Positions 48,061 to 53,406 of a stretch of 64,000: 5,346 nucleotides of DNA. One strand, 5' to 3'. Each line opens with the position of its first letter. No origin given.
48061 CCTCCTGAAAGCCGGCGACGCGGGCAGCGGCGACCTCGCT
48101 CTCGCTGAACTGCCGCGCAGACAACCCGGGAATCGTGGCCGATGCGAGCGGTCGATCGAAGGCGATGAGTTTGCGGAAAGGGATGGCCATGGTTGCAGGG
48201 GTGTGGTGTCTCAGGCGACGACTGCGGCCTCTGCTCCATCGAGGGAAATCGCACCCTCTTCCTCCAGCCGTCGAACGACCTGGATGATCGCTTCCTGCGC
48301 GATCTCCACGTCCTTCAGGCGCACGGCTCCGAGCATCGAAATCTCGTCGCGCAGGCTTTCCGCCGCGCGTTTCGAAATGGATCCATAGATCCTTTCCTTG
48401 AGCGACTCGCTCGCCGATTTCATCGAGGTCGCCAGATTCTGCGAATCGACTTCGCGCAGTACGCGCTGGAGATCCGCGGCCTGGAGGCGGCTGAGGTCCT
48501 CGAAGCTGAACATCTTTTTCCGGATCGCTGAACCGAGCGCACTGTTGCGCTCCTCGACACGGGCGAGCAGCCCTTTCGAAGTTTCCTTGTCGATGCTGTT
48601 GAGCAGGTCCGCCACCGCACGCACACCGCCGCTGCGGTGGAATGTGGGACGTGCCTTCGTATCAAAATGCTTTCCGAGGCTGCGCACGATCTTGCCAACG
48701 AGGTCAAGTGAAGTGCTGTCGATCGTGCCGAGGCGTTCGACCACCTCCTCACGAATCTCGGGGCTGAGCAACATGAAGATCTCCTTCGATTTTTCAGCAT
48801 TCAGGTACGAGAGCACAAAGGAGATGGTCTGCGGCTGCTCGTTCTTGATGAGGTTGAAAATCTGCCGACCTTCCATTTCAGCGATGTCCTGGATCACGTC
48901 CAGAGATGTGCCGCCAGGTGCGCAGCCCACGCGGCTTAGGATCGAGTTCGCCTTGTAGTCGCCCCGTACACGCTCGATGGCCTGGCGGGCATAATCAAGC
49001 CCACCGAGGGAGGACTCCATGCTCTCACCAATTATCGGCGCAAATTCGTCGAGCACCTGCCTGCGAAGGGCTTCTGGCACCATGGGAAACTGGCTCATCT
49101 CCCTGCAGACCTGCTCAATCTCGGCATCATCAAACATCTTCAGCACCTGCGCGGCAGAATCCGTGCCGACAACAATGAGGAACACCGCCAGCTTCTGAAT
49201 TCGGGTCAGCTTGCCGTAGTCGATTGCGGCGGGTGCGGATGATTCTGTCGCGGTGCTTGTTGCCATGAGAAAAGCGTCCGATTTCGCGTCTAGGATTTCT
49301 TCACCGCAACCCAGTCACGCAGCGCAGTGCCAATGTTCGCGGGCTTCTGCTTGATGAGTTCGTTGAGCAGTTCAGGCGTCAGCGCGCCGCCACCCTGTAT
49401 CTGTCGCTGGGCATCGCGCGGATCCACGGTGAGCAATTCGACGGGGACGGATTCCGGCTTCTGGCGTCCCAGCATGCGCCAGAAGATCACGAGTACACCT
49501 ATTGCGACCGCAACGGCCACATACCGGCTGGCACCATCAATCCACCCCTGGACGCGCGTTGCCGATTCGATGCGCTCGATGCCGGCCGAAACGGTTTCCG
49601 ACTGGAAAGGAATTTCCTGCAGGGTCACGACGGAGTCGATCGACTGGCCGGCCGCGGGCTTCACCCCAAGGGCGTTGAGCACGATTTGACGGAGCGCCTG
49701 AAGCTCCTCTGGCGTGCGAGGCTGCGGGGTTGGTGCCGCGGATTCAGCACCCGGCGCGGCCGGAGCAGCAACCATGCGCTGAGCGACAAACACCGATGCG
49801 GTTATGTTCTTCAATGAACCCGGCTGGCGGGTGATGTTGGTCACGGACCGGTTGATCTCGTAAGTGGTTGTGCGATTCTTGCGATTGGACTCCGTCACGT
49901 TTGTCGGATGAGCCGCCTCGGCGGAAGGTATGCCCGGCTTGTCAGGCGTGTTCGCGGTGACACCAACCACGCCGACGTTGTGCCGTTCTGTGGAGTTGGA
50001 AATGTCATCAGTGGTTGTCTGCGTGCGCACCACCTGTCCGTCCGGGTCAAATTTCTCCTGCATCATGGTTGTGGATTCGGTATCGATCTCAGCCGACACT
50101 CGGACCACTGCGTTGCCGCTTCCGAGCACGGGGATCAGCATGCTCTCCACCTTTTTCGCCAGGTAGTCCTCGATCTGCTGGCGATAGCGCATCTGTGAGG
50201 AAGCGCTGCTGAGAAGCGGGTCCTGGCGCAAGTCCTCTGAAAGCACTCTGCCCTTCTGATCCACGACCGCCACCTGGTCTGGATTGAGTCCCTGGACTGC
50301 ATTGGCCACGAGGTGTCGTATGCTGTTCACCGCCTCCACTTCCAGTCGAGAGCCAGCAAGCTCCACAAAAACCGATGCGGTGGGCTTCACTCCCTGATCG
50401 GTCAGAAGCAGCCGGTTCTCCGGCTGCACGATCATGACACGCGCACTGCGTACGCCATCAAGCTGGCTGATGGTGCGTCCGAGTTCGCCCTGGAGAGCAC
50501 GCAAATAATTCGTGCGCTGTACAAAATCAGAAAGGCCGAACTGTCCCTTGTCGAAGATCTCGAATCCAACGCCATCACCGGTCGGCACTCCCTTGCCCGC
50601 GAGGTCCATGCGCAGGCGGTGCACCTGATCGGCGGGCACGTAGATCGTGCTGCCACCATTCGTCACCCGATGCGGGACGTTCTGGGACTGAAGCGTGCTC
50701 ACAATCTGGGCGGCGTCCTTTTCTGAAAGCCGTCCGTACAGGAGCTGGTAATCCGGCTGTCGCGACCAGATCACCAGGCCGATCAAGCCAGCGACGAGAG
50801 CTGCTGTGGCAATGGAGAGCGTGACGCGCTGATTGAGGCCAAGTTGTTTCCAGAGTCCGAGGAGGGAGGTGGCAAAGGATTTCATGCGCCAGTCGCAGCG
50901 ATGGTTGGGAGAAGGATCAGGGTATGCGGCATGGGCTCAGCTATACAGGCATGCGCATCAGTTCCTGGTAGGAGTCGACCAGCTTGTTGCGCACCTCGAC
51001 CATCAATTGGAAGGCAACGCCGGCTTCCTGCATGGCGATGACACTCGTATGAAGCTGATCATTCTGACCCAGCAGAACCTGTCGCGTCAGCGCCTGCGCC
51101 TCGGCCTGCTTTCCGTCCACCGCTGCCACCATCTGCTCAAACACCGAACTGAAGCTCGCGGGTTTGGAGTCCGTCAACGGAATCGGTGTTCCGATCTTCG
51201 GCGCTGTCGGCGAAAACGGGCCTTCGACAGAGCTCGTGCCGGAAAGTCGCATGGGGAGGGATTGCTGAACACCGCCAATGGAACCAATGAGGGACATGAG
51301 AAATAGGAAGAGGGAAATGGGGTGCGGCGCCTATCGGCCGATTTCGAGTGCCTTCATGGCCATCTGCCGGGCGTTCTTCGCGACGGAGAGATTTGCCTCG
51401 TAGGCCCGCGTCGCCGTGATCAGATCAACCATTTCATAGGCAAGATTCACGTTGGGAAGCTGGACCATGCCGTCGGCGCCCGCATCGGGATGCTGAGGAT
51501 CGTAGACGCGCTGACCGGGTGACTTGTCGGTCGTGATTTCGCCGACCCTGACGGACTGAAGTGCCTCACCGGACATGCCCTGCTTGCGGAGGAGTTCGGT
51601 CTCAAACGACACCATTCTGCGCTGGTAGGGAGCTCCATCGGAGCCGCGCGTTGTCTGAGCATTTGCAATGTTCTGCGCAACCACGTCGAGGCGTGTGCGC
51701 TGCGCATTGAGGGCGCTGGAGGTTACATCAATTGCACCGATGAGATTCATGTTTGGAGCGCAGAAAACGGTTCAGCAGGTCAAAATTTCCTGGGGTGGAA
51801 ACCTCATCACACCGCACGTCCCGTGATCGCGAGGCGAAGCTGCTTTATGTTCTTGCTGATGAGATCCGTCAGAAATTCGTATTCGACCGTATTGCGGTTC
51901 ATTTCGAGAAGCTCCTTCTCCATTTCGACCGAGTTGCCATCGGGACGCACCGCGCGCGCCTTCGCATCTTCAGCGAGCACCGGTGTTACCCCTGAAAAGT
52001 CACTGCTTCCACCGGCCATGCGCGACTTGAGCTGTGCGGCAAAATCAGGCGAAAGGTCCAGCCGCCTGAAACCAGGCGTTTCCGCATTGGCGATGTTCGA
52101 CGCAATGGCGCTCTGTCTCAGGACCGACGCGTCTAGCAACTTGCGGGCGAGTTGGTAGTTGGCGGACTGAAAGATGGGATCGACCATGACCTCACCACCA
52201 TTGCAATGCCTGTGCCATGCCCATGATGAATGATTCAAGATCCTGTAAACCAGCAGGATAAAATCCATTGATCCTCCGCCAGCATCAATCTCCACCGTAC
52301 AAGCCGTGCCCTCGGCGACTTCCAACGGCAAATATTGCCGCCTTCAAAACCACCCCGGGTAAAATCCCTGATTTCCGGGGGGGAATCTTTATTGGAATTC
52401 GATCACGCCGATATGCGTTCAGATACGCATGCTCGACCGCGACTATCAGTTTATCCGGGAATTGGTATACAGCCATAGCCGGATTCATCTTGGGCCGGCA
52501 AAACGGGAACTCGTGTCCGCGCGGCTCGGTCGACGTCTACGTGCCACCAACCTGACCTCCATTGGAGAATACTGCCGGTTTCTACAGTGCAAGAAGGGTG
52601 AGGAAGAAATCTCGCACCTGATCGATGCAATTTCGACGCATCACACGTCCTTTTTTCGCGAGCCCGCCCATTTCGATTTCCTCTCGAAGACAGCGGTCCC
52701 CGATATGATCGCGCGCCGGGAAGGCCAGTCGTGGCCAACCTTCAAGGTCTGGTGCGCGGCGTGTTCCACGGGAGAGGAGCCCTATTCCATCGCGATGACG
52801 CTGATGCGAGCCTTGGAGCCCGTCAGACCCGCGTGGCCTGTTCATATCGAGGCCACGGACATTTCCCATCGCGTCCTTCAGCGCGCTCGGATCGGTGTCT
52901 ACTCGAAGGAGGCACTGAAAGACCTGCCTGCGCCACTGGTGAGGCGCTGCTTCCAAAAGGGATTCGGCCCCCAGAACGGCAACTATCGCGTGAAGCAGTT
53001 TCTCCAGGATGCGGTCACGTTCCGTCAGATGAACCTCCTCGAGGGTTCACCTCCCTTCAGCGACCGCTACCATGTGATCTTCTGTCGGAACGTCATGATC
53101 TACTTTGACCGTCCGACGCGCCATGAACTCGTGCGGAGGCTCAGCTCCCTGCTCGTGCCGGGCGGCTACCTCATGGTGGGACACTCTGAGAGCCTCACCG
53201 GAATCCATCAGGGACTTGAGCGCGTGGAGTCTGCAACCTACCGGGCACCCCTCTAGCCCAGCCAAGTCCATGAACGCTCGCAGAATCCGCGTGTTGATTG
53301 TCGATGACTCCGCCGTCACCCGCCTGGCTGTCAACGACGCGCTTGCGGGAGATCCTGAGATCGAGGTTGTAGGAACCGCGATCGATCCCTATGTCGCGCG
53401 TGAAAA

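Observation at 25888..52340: Conserved palindrome CGGCA-N5-TGCCG at phased distances upstream of all five sigma54 promoters: candidate flagellar enhancer (UAS)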

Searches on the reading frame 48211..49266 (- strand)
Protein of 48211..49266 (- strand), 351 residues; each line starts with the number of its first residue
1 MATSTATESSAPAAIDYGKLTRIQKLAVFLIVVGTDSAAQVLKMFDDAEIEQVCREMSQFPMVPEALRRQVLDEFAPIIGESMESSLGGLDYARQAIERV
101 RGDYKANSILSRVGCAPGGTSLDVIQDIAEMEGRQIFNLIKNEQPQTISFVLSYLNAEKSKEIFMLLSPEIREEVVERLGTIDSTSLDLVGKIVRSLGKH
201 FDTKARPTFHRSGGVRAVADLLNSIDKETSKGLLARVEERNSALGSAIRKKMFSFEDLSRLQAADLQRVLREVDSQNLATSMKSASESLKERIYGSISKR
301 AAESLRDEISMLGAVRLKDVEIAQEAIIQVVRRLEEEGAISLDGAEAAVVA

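Call 17: search_protein_families(library=pfam, proteins=[window:48211-49266:-])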
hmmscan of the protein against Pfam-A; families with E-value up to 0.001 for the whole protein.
window:48211-49266:- (351 aa): 4 families
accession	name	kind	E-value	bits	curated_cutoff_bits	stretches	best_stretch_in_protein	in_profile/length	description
PF01706.21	FliG_C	-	1.6e-36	125.3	23.3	1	237-342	3-108/108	FliG C-terminal domain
PF14842.11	FliG_N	-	3.6e-29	101.9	25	1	19-114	1-96/104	FliG N-terminal domain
PF14841.11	FliG_M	-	5.8e-23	81.3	25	1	134-204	2-72/76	FliG middle domain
PF03448.22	MgtE_N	-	1.3e-05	26.1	25.9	0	135-180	5-50/102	MgtE intracellular N domain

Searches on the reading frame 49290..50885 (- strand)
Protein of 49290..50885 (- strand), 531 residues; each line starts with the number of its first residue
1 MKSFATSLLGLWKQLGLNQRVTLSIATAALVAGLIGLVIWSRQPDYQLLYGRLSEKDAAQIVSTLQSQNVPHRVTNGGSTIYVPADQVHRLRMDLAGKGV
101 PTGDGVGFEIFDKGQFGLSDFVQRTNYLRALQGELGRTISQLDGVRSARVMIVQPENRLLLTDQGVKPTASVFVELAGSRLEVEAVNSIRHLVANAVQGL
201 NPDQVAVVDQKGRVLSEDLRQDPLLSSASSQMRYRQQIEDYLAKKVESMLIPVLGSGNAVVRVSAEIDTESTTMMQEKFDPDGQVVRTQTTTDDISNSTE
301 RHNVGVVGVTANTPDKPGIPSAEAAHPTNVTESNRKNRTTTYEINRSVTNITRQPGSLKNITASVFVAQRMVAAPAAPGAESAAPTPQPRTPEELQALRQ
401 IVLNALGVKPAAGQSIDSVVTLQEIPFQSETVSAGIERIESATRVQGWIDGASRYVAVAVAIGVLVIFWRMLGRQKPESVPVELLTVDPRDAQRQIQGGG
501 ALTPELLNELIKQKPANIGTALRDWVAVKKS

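Call 40: find_related_loci(query=window:49290-50885:-, collection=metagenome_contigs, flank=10000)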
Query window:49290-50885:- (531 aa) in metagenome_contigs; peptide patterns used: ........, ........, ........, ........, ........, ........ (x = any residue, [..] = any of these).
600 stretches matched a pattern (row limit reached: there are more); 461 encode a relative of the query (tblastn E <= 1e-3); the best 80 are kept; 80 distinct loci.
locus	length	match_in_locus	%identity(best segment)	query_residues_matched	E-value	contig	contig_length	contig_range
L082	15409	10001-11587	83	1-530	0e+0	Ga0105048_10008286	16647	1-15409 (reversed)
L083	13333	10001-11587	83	1-530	0e+0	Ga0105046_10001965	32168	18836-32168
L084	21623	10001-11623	78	1-531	0e+0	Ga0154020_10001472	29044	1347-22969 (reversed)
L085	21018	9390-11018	76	1-531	0e+0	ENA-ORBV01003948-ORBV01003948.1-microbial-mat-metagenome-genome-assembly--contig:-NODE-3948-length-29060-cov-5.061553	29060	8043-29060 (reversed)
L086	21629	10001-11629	77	1-531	0e+0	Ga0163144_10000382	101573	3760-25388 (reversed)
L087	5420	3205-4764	71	1-531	0e+0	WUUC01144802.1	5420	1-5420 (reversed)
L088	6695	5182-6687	79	1-497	0e+0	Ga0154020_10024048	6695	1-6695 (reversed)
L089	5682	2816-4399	69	1-531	0e+0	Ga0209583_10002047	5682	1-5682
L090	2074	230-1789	70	1-531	0e+0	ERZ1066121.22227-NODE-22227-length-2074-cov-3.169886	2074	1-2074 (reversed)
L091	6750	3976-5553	70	1-531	0e+0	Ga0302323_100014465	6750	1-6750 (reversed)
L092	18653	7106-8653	70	1-530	0e+0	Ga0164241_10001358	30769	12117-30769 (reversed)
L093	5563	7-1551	70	7-531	0e+0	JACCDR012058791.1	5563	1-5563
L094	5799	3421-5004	69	1-531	0e+0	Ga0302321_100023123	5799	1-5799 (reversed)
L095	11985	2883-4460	69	1-531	0e+0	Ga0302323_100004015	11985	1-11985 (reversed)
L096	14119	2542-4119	69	1-531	0e+0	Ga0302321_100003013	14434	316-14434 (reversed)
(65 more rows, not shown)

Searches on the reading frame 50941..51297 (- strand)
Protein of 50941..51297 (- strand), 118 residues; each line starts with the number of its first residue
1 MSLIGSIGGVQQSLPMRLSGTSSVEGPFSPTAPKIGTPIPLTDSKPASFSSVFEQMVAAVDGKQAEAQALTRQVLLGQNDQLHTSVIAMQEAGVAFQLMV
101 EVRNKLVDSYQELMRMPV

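Call 59: search_protein_families(library=pfam, max_evalue=1, proteins=[window:50941-51297:-])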
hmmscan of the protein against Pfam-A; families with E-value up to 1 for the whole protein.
window:50941-51297:- (118 aa): 1 family
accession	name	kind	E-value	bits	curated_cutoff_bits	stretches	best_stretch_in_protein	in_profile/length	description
PF02049.23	FliE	-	1.1e-25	90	22.4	1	44-118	15-89/89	Flagellar hook-basal body complex protein FliE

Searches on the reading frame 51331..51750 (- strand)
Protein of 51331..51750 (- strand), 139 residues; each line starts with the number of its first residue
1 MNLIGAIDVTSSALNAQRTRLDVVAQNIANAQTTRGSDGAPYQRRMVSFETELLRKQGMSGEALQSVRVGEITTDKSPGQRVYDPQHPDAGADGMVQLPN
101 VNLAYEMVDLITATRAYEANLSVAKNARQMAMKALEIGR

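Call 59: search_protein_families(library=pfam, max_evalue=1, proteins=[window:51331-51750:-])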
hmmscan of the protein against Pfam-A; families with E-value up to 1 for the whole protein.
window:51331-51750:- (139 aa): 2 families
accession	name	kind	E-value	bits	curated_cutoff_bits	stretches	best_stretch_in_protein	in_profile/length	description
PF06429.18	Flg_bbr_C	-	2e-12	46.8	23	1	93-136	2-45/46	Flagellar basal body rod FlgEFG protein C-terminal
PF00460.25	Flg_bb_rod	-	1.8e-07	31.4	20.7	1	7-34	1-28/31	Flagella basal body rod protein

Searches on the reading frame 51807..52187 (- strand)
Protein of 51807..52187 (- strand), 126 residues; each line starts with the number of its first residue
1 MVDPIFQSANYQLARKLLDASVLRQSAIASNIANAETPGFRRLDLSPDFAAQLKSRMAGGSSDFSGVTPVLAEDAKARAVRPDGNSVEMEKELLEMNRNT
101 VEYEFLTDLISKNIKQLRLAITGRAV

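Call 9: search_protein_families(library=ncbifam, proteins=[window:51807-52187:-])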
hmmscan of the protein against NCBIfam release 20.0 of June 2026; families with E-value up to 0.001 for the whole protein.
window:51807-52187:- (126 aa): 15 families
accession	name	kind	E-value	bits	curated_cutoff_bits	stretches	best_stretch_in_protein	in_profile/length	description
TIGR01396.1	FlgB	equivalog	8.1e-22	77.8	59.05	1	9-121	3-130/131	flagellar basal body rod protein FlgB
NF004654.1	PRK06004.1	equivalog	1.1e-15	58.7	142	1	23-121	11-124/126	flagellar basal body rod protein FlgB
NF009264.0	PRK12621.1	equivalog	9.8e-13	48.7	163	1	9-121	7-131/136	flagellar basal body rod protein FlgB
NF009266.0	PRK12623.1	equivalog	1.6e-12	47.5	144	1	8-124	10-133/133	flagellar basal body rod protein FlgB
NF009267.0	PRK12624.1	equivalog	1.5e-11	45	241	1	78-119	97-138/143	flagellar basal body rod protein FlgB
NF009270.0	PRK12627.1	equivalog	3.9e-11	43.4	128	1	12-121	9-125/128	FlgB family protein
NF004653.1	PRK06003.1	equivalog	2.3e-10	41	153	1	13-111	9-114/126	flagellar basal body rod protein FlgB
NF009265.0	PRK12622.1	equivalog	3.9e-09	36.7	145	1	11-46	8-43/135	flagellar basal body rod protein FlgB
NF009328.0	PRK12685.1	equivalog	4e-09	36.8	169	1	17-124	15-116/116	flagellar basal body rod protein FlgB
NF009262.0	PRK12619.1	equivalog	1.1e-07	32.3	183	1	13-123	11-129/130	flagellar basal body rod protein FlgB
NF009263.0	PRK12620.1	equivalog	3.3e-06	27.1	158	1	24-63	22-57/133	flagellar basal body rod protein FlgB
NF005280.0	PRK06797.1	equivalog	9e-06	26.3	106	0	22-54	16-46/135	flagellar basal body rod protein FlgB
TIGR03506.1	FlgEFG_subfam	subfamily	0.00011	22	70.25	1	20-57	12-47/351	flagellar hook-basal body complex protein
TIGR02490.1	flgF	equivalog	0.00016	21.3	178.5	1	22-75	12-56/218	flagellar basal-body rod protein FlgF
NF005527.0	PRK07182.1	equivalog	0.00099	19.2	211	0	22-56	20-52/148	flagellar basal body rod protein FlgB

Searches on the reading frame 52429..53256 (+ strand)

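Call 11: search_protein_families(library=pfam, proteins=[window:52429-53256:+])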
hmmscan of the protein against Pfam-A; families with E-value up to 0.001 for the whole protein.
window:52429-53256:+ (275 aa): 5 families
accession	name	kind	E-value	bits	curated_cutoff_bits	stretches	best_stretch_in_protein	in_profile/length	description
PF01739.24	CheR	-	8.5e-57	192.2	27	1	72-269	2-192/195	CheR methyltransferase, SAM binding domain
PF03705.20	CheR_N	-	5.3e-15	55.3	27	1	5-53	2-50/53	CheR methyltransferase, all-alpha domain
PF13489.12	Methyltransf_23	-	9.6e-05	22.6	27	1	129-250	37-116/164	Methyltransferase domain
PF08242.18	Methyltransf_12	-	0.0001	23.4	30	1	194-248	49-98/98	Methyltransferase domain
PF13649.12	Methyltransf_25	-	0.00022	22.3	27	0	195-246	47-97/97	Methyltransferase domain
